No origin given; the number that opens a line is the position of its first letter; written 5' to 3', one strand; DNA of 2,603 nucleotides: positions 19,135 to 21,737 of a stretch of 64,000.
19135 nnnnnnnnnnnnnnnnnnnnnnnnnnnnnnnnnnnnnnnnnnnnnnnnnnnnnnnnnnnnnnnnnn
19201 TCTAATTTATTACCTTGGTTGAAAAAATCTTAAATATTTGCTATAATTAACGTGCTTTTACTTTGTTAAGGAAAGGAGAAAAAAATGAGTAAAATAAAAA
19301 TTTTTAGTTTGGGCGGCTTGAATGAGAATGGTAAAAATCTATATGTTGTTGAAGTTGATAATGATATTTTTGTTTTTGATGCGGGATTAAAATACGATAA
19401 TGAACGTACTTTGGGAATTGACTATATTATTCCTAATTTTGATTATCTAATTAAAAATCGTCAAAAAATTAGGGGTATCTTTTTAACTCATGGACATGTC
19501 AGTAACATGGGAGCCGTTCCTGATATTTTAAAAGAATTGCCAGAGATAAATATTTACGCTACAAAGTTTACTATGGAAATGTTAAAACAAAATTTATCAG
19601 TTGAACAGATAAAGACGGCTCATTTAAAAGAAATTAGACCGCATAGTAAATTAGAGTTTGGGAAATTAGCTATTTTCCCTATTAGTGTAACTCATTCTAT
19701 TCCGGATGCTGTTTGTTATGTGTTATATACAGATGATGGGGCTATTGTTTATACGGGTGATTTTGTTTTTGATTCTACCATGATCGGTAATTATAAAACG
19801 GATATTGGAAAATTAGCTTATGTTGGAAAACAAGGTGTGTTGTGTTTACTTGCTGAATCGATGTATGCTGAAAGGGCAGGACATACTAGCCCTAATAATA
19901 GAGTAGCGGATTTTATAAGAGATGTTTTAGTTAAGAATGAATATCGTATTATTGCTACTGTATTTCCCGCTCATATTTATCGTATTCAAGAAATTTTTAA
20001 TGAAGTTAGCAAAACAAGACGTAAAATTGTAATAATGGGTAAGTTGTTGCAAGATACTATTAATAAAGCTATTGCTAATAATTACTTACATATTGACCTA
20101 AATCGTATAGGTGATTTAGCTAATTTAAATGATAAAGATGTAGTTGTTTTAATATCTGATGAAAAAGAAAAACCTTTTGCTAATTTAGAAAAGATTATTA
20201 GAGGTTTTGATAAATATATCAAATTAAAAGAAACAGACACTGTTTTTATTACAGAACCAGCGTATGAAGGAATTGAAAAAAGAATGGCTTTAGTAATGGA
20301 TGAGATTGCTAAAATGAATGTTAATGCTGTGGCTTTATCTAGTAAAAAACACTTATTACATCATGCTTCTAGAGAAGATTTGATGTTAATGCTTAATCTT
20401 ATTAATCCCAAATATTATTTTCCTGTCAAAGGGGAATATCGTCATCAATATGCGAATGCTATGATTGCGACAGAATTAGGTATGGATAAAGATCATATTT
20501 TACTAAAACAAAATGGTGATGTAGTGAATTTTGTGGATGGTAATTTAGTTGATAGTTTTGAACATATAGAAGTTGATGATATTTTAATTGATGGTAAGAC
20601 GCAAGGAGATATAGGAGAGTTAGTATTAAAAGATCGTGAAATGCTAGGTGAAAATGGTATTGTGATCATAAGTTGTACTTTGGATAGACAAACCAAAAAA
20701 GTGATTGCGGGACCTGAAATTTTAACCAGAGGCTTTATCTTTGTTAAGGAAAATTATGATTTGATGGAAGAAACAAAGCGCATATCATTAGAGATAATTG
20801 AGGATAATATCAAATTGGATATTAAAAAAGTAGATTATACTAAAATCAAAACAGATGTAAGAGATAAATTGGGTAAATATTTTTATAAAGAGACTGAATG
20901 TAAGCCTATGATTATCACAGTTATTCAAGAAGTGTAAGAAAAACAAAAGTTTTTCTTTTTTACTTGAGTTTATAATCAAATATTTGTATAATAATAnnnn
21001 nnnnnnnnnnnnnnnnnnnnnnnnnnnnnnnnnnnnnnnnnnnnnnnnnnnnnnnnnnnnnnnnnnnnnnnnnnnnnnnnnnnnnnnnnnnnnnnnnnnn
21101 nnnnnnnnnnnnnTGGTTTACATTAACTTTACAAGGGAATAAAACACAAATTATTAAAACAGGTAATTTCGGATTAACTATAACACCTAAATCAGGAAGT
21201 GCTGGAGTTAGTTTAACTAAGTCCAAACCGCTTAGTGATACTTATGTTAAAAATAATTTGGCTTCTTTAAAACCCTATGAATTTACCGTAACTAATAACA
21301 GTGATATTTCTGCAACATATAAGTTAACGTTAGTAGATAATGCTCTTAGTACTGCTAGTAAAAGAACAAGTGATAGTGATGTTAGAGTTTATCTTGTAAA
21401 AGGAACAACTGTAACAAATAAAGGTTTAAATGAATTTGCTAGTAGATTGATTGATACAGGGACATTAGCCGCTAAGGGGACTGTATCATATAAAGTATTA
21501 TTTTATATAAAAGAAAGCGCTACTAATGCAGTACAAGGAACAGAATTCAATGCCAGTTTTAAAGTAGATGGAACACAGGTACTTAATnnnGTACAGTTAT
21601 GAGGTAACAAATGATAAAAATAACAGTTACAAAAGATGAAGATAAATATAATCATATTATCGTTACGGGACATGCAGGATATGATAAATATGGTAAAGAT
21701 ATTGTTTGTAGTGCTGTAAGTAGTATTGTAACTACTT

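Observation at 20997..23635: Surface-filament islet: SipW-type-signal protein, Prp-like protease and three tandem type IV pilins, without assembly ATPase genes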

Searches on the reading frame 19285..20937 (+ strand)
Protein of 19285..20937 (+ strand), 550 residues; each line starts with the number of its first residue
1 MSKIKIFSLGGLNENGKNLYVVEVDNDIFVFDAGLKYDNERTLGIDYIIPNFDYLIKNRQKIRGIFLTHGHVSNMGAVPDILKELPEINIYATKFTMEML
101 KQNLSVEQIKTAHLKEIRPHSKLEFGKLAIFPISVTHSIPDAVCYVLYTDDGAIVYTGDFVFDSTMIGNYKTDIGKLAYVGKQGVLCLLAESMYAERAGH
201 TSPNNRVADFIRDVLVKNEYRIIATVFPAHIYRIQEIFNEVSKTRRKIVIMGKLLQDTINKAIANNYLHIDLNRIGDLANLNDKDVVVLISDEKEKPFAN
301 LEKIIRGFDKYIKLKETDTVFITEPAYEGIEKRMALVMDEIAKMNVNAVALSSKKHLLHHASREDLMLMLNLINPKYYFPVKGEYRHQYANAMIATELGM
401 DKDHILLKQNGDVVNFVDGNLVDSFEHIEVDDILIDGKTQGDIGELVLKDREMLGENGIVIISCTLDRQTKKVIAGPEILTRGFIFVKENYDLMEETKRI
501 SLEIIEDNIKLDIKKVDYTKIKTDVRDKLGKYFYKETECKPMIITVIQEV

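Call 6: search_protein_families(library=pfam, proteins=[window:19285-20937:+], max_evalue=0.1)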
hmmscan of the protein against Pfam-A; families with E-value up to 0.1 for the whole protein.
window:19285-20937:+ (550 aa): 5 families
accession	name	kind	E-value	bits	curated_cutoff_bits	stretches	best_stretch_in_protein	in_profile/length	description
PF17770.6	RNase_J_C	-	1.7e-26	93.6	23.8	1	447-550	1-102/102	Ribonuclease J C-terminal domain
PF22505.1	RNase_J_b_CASP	-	4.5e-16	59.2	27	1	220-339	2-124/126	Ribonuclease J, beta-CASP domain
PF12706.13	Lactamase_B_2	-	4.1e-10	40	27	1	59-168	28-151/200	Beta-lactamase superfamily domain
PF07521.17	RMMBL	-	3.3e-07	30.6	21.6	1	356-399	13-57/63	Zn-dependent metallo-hydrolase RNA specificity domain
PF00753.33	Lactamase_B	-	1.5e-06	28.7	22.7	1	16-164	5-154/196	Metallo-beta-lactamase superfamily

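Call 7: search_protein_families(library=ncbifam, proteins=[window:19285-20937:+], max_evalue=0.1)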
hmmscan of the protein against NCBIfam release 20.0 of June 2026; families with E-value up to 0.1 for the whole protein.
window:19285-20937:+ (550 aa): 8 families
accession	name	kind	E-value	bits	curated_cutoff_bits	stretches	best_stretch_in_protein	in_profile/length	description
NF047419.1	RNase_J1_RnjA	exception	1.4e-135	453.1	820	1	4-549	2-548/549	ribonuclease J1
TIGR00649.1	MG423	subfamily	1.7e-132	442.6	400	1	4-548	1-546/546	RNase J family beta-CASP ribonuclease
NF012229.1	bla_class_B_core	domain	1.5e-05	25.2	100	1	21-124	19-108/139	metallo-beta-lactamase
NF008887.0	PRK11921.1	equivalog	0.0006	18.8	635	1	60-145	70-153/396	anaerobic nitric oxide reductase flavorubredoxin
TIGR03413.1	GSH_gloB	equivalog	0.0014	18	200.8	1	52-162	34-129/248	hydroxyacylglutathione hydrolase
NF007597.0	PRK10241.1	equivalog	0.0019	17.5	421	1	48-100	32-84/251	hydroxyacylglutathione hydrolase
NF008580.0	PRK11539.1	equivalog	0.033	12.5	969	1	21-96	517-588/758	ComEC family protein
TIGR02108.2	PQQ_syn_pqqB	equivalog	0.091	12.2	245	0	60-137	77-158/298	pyrroloquinoline quinone biosynthesis protein PqqB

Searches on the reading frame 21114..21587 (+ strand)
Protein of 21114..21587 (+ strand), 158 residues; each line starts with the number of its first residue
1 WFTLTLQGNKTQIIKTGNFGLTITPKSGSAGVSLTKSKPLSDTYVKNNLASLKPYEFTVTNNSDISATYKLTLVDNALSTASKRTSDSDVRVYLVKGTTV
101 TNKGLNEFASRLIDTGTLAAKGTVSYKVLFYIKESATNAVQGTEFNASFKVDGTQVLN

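Call 67: predict_structure(alignment_id=A4)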
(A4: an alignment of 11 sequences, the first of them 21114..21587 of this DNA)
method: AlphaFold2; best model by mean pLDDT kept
length: 158 residues; sequences in the alignment: 11
mean_pLDDT: 80.0   pTM: 0.77
mean pLDDT of the five models: 80.0, 79.7, 79.5, 79.4, 78.0
residues with pLDDT >= 90: 59; 70-90: 62; 50-70: 25; < 50: 12
segments of 3 or more residues with pLDDT < 50: 1-10
pLDDT, mean of each block of 10 residues (from residue 1): 35 61 59 76 93 86 85 86 89 94 95 92 91 85 84 67
secondary structure, 60 per line:
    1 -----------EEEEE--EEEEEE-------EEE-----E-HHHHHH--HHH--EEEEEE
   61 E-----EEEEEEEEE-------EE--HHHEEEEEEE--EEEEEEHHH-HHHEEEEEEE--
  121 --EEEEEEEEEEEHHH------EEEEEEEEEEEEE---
elements in order: E12-16 E19-24 E32-34 H42-47 E55-61 E67-75 E90-96 E99-104 E112-118 E123-133 E143-155

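Call 69: fold_search(model_id=the predicted structure, library=pdb)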
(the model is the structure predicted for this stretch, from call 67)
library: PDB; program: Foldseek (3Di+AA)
matches with E <= 10: 1708; with E <= 0.001: 0
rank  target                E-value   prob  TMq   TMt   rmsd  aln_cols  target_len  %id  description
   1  6bqm                  3.3e-03  0.91  0.25  0.12   8.2       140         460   12  Secreted serine protease VesC from Vibrio cholerae (released 2018-11-28)
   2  9nr5_A                1.0e-02  0.63  0.24  0.15   9.5       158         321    6  Crystal structure of H5 hemagglutinin Q226L mutant from the influenza virus A/black swan/Akita/1/2016 with LSTc (released 2025-04-23)
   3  5tgo_A                1.3e-02  0.75  0.30  0.18   8.5       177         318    8  Crystal structure of H10 hemagglutinin mutant (K158aA-D193T-Q226L-G228S) from Jiangxi-Donghu (2013) H10N8 influenza vi (released 2017-04-05)
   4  3o0l_B                1.5e-02  0.82  0.27  0.35  11.6       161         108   10  Crystal structure of a Pfam DUF1425 family member (Shew_1734) from Shewanella sp. pv-4 at 1.81 a resolution (released 2010-08-04)
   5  8ruy_R                1.5e-02  0.60  0.22  0.25   8.4       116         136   17  Structure of IFTA and IFTB in Retrograde Intraflagellar transport trains (released 2024-07-24)
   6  8eht_B                1.6e-02  0.75  0.32  0.30  12.4       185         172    9  Cryo-EM reconstruction of the CS20 bacterial adhesion pili (released 2023-03-22)
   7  7knc                  1.6e-02  0.35  0.25  0.05  18.5       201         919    9  Crystal structure of the GH31 alpha-xylosidase (Xac1773) from Xanthomonas citri (released 2021-05-26)
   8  2ypg_C                1.7e-02  0.60  0.25  0.15  11.7       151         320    9  Haemagglutinin of 1968 Human H3N2 Virus in Complex with Human Receptor Analogue LSTc (released 2012-11-07)
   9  9dru_A                1.8e-02  0.69  0.27  0.15   8.9       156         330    5  Crystal structure of 04709_4F04 Fab in complex with H1 HA from A/California/04/2009(H1N1) (released 2025-03-19)
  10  6urm_C                1.8e-02  0.60  0.26  0.20   9.0       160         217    4  Crystal structure of vaccine-elicited receptor-binding site targeting antibody LPAF-a.01 in complex with Hemagglutinin (released 2020-09-16)
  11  5oo4                  1.9e-02  0.47  0.19  0.22  13.2       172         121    5  Streptomyces PAC13 with uridine (released 2017-08-23)
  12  4xrc_D                2.0e-02  0.60  0.26  0.21   9.1       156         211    8  Antibody hemagglutinin Complexes (released 2015-07-15)
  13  3uyw_A                2.0e-02  0.60  0.26  0.21   9.1       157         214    5  Crystal structures of globular head of 2009 pandemic H1N1 hemagglutinin (released 2012-10-24)
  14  8jmq_B                2.0e-02  0.51  0.29  0.28  12.0       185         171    9  Crystal structure of hinokiresinol synthase (released 2023-12-20)
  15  4m4y_C                2.1e-02  0.63  0.27  0.16   8.8       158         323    6  Crystal structure of a 2009 H1N1 influenza virus hemagglutinin with a stabilization mutation HA2 E47G (released 2013-09-25)
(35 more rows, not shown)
